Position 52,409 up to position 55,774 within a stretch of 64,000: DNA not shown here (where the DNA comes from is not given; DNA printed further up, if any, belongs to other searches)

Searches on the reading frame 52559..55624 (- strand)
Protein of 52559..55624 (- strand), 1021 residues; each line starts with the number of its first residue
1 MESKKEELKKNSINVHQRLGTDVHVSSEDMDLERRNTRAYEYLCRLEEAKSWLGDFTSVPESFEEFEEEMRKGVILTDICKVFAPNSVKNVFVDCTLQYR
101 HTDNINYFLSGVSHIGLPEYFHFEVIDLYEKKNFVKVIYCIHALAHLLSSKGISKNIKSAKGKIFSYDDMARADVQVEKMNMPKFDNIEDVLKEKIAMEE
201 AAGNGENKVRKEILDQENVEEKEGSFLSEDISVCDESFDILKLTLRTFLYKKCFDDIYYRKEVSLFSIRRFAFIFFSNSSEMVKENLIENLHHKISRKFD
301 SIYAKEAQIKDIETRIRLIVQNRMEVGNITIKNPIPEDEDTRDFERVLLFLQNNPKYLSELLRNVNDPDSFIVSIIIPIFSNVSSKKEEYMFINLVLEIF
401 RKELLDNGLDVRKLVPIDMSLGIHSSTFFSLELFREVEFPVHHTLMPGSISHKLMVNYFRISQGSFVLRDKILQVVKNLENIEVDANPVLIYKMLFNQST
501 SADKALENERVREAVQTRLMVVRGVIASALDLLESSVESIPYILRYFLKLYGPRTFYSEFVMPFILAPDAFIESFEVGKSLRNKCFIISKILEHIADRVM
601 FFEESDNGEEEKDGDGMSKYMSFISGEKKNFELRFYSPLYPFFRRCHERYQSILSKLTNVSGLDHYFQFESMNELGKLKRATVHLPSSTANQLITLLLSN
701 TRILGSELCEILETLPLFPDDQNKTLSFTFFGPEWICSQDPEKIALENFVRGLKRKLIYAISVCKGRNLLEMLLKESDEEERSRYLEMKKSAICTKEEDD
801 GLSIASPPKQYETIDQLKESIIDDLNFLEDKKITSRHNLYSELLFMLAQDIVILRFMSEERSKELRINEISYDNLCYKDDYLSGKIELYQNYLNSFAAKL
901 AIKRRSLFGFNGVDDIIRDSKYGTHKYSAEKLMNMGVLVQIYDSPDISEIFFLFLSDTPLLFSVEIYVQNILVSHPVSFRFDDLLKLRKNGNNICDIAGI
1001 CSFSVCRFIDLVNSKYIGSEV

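Call 59: search_protein_families(library=pfam, proteins=[window:52559-55624:-], max_evalue=0.001)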
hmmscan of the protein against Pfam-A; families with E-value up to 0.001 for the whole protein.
window:52559-55624:- (1021 aa): 3 families
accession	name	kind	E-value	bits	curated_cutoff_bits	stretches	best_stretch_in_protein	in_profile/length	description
PF03836.20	RasGAP_C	-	1.5e-24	87.1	26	1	815-944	2-136/137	RasGAP C-terminus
PF00616.24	RasGAP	-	4.4e-12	46.8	28.3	1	449-549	24-139/207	GTPase-activator protein for Ras-like GTPase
PF00307.36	CH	-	7e-12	45.9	26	1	49-147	7-106/109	Calponin homology (CH) domain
